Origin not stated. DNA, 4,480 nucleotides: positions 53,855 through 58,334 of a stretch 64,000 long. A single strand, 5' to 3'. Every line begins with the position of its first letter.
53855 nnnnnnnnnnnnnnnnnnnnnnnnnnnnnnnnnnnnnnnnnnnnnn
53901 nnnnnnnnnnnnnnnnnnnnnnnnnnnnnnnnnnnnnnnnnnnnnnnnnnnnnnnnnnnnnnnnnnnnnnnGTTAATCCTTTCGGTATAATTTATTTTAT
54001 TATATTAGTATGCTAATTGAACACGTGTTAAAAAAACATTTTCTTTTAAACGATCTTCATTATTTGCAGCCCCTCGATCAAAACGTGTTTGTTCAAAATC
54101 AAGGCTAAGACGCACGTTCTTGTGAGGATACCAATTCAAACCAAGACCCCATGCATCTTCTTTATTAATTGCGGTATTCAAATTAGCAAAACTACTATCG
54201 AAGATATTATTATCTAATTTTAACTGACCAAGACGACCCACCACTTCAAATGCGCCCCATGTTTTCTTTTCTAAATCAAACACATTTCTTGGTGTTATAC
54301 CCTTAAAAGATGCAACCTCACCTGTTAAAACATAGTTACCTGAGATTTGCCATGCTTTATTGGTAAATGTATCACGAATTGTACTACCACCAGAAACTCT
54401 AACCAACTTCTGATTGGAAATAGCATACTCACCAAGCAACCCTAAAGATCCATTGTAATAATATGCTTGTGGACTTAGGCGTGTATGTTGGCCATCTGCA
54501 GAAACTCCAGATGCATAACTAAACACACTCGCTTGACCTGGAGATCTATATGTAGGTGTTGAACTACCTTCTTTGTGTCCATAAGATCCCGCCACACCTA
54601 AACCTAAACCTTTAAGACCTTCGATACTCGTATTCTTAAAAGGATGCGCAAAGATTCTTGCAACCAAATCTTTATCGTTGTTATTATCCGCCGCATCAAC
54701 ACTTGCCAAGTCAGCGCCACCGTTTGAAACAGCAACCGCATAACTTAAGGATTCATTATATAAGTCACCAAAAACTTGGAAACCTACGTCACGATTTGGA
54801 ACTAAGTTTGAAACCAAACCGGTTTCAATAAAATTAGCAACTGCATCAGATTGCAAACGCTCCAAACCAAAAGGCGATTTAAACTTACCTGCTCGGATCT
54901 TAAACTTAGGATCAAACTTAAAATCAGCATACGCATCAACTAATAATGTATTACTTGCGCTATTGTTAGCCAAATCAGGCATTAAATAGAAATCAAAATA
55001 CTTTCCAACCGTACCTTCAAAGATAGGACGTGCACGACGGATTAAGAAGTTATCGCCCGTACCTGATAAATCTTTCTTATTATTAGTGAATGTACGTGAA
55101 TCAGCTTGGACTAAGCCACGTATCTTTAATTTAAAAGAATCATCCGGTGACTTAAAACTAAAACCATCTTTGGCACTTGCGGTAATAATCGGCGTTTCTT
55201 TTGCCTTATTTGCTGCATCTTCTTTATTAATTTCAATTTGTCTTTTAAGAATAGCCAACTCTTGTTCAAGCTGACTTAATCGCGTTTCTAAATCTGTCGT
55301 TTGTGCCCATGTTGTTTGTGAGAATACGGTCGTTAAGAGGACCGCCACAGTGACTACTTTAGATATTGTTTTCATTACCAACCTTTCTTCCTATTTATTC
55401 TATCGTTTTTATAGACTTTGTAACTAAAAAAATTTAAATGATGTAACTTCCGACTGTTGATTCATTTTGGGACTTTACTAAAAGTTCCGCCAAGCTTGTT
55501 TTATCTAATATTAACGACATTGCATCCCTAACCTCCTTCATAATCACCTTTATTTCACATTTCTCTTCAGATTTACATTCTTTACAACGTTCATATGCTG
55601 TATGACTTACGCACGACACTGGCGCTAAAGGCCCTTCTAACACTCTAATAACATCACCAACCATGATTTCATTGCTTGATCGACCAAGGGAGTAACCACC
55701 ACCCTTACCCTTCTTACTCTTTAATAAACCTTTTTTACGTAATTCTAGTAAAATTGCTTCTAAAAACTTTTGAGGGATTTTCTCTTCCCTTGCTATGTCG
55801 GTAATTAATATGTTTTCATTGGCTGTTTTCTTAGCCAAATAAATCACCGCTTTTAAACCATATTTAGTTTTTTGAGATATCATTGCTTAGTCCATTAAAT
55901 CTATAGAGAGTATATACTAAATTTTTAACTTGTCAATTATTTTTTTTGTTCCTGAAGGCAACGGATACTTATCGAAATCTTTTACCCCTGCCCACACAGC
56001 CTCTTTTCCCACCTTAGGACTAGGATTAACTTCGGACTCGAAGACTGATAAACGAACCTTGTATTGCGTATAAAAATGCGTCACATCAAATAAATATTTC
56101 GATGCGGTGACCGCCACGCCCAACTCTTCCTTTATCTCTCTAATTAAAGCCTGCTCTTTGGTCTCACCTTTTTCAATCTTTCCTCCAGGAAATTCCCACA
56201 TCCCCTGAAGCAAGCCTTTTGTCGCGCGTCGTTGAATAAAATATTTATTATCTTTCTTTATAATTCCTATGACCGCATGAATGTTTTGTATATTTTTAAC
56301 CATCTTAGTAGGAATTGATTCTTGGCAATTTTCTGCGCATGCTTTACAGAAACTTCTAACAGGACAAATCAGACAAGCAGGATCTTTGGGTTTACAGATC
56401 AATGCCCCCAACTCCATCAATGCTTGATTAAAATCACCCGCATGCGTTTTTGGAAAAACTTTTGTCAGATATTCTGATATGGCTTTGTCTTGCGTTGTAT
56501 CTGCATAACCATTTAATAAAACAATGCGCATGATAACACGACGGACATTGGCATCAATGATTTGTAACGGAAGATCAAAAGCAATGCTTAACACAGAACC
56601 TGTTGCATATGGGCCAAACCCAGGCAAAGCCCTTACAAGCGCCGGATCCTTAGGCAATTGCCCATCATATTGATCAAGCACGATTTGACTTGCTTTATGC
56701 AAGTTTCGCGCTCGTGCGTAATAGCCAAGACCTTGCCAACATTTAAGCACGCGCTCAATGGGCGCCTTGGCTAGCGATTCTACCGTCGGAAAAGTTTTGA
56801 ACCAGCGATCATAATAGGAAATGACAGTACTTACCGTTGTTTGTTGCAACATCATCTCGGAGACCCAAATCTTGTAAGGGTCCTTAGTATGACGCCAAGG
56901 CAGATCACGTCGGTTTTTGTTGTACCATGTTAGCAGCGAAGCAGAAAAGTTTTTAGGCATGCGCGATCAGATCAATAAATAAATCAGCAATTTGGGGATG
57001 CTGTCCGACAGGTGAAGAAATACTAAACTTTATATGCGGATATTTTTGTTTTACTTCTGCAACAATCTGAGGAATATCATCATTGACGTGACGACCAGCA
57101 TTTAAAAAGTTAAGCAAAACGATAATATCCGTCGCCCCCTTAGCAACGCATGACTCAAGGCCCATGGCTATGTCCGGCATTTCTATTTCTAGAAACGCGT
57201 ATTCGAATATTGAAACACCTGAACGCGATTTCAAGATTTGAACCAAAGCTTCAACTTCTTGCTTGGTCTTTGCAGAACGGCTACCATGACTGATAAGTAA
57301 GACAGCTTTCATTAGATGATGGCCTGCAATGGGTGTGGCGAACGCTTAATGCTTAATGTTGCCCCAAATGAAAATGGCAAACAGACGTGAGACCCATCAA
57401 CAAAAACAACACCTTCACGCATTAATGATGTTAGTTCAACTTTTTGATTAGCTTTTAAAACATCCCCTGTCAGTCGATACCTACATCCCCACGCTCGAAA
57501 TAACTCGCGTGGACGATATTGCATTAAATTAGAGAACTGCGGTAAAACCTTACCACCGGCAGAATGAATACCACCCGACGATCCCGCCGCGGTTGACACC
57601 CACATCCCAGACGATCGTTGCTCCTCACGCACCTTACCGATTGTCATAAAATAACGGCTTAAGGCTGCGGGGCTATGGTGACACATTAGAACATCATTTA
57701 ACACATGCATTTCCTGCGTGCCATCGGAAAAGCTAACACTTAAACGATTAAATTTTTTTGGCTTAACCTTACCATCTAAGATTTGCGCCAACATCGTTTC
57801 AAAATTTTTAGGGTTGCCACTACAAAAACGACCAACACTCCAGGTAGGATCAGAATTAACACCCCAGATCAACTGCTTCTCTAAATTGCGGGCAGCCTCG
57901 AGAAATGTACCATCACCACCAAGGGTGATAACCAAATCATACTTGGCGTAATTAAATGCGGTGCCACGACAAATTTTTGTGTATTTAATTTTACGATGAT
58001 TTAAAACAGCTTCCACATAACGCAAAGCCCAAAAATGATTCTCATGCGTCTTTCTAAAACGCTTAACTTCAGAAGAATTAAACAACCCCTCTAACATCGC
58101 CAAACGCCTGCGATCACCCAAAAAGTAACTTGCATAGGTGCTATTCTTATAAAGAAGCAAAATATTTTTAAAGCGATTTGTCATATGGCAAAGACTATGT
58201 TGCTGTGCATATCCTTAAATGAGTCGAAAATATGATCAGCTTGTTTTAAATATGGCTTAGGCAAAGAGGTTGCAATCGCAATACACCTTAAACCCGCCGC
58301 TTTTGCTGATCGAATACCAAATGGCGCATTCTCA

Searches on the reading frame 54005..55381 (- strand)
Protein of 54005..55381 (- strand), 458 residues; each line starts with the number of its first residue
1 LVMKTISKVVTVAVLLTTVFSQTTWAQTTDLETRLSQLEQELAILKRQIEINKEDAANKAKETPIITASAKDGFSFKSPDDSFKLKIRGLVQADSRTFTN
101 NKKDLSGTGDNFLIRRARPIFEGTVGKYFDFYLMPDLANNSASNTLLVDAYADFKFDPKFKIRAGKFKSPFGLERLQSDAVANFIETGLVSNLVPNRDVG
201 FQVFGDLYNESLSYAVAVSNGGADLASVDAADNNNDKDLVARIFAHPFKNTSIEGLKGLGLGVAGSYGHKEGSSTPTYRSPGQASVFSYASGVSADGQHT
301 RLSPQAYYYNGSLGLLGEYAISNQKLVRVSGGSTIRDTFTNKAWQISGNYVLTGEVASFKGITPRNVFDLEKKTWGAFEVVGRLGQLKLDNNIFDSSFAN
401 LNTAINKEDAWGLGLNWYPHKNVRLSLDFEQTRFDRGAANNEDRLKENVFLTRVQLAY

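Call 55: search_protein_families(library=pfam, proteins=[window:54005-55381:-], max_evalue=0.00001)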
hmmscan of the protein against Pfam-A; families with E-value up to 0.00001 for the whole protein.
window:54005-55381:- (458 aa): 1 family
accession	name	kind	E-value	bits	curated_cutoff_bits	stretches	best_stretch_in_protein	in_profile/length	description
PF07396.17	Porin_O_P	-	6.8e-37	128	20.9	1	86-458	2-370/370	Phosphate-selective porin O and P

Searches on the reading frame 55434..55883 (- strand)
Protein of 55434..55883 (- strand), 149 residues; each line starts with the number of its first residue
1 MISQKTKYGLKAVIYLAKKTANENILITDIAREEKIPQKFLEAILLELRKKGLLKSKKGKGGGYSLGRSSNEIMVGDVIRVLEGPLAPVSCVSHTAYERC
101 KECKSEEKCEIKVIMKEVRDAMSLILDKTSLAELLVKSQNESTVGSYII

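Call 4: search_protein_families(library=pfam, proteins=[window:55434-55883:-])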
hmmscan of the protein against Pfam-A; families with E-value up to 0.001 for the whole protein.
window:55434-55883:- (149 aa): 1 family
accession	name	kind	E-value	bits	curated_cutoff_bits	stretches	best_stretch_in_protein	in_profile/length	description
PF02082.26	Rrf2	-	5.4e-38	130.6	30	1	2-135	1-130/132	Iron-dependent Transcriptional regulator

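Call 45: search_protein_families(library=ncbifam, proteins=[window:55434-55883:-], max_evalue=0.00001)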
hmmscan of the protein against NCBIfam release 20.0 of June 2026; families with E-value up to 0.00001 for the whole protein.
window:55434-55883:- (149 aa): 7 families
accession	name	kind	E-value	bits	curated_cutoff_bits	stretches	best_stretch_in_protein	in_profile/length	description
TIGR00738.1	rrf2_super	superfamily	9.8e-36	122.6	73.3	1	2-135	3-131/132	Rrf2 family transcriptional regulator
NF047409.1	Cys_reg_CymR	equivalog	4.2e-27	95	195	1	2-142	3-131/139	cysteine metabolism transcriptional regulator CymR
TIGR02010.1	IscR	equivalog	1.7e-21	76.5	207.55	1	2-139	3-134/135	Fe-S cluster assembly transcriptional regulator IscR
NF008110.0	PRK10857.1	equivalog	1.6e-17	63.8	275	1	3-139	4-133/164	Fe-S cluster assembly transcriptional regulator IscR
NF008240.0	PRK11014.1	equivalog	2.9e-17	63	182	1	5-139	6-132/141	nitric oxide-sensing transcriptional repressor NsrR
NF008886.0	PRK11920.1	equivalog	3.8e-17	62.4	193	1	3-137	4-133/153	iron-responsive transcriptional regulator RirA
TIGR02944.1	suf_reg_Xantho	equivalog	1.8e-14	54.3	110.65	1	2-134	4-130/130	SUF system Fe-S cluster assembly regulator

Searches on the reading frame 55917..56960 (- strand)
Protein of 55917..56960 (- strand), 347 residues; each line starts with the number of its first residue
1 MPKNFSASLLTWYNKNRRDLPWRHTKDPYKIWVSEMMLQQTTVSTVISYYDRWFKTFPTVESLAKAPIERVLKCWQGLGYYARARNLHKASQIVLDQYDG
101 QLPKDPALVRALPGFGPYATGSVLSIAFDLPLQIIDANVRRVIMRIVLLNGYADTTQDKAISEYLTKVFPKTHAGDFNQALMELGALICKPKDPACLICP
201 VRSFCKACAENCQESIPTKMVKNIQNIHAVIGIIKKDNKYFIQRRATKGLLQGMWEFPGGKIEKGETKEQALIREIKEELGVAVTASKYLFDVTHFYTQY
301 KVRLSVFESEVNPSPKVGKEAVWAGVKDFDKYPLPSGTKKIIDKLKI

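Call 55: search_protein_families(library=pfam, proteins=[window:55917-56960:-], max_evalue=0.00001)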
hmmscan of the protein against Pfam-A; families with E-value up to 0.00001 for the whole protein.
window:55917-56960:- (347 aa): 3 families
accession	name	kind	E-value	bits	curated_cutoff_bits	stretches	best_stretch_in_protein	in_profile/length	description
PF14815.12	NUDIX_4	-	7.7e-27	93.8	35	1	230-343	2-112/113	NUDIX domain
PF00730.31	HhH-GPD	-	5.6e-21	75.3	26.2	1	33-168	1-105/108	HhH-GPD superfamily base excision DNA repair protein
PF00293.34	NUDIX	-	3.7e-15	56.6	21.1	1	230-343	8-132/134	NUDIX domain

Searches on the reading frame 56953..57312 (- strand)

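Call 55: search_protein_families(library=pfam, proteins=[window:56953-57312:-], max_evalue=0.00001)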
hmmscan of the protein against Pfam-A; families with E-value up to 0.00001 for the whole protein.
window:56953-57312:- (119 aa): 1 family
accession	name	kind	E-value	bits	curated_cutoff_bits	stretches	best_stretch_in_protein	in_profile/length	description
PF01903.22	CbiX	-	1.2e-28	99.9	22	1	9-112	1-104/106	CbiX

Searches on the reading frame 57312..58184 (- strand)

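Call 55: search_protein_families(library=pfam, proteins=[window:57312-58184:-], max_evalue=0.00001)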
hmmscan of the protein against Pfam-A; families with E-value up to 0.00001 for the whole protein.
window:57312-58184:- (290 aa): 1 family
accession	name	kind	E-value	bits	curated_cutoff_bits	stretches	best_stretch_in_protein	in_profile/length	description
PF01513.26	NAD_kinase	-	1.7e-06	28.8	25.5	1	73-139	64-129/130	ATP-NAD kinase N-terminal domain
